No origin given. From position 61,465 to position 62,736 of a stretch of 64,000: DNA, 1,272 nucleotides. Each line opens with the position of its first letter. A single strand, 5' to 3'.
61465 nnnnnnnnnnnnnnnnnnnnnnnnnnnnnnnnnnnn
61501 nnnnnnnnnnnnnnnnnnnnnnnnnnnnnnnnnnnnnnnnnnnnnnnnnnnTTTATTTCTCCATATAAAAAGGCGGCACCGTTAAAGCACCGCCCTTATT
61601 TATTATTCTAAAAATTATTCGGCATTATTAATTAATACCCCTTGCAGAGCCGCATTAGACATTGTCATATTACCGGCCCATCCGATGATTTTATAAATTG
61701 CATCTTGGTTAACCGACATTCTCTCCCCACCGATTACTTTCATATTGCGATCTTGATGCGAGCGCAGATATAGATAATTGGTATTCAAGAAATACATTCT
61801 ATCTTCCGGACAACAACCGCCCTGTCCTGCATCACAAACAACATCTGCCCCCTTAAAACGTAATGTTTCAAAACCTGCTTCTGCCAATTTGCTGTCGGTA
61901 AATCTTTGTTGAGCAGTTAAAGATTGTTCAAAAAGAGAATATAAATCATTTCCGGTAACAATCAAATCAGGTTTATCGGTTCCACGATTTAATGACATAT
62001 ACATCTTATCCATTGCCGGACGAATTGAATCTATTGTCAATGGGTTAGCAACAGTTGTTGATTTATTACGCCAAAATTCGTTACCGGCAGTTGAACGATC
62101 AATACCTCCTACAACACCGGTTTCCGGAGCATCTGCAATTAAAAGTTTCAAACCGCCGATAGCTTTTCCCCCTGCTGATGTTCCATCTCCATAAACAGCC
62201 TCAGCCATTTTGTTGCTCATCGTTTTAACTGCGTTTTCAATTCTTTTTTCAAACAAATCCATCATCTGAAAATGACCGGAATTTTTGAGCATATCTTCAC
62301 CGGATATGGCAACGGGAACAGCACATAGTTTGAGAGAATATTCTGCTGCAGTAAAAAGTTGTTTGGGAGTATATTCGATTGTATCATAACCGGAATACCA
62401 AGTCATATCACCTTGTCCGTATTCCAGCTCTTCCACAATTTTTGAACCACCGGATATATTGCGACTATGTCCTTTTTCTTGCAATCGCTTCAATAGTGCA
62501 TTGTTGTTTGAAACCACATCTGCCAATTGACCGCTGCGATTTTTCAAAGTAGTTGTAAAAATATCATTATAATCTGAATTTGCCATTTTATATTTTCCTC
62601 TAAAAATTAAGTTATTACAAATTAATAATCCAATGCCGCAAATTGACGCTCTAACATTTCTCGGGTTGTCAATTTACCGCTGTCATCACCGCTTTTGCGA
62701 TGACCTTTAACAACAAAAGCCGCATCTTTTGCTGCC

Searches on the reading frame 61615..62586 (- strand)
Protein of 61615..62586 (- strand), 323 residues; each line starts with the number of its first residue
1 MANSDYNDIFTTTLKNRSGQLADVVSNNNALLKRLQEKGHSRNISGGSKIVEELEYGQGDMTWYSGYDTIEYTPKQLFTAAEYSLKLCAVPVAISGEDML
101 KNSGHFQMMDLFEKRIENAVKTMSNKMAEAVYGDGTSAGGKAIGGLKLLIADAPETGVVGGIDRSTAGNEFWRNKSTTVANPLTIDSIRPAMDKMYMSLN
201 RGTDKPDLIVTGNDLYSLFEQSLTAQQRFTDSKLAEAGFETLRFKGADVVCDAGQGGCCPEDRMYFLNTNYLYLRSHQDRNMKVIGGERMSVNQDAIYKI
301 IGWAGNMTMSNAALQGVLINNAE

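Call 15: find_encoding_contigs(protein=window:61615-62586:-, flank=10000, max_places=1)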
Protein window:61615-62586:- (323 aa): 8 contigs read that carry it; 1 place shown.
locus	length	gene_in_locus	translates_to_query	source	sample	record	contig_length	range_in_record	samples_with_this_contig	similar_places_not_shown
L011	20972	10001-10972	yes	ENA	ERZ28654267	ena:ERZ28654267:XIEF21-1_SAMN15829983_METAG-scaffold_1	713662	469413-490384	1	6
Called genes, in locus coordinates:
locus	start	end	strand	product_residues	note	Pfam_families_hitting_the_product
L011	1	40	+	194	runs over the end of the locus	-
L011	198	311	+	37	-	-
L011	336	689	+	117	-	-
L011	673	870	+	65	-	-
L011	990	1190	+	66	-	-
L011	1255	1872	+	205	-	PF00277:SAA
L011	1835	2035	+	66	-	-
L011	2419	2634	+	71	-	-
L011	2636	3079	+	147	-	-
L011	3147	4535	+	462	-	-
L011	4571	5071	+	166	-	PF16677:GP3_package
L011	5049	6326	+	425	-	PF04466:Terminase_3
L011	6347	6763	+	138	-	PF00277:SAA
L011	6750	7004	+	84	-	-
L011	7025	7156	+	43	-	-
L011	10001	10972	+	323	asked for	-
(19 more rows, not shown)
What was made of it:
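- On eCIS / DUF4157 cargo: The adjacent tail-fibre genes belong to a prophage with a terminase (call 15).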
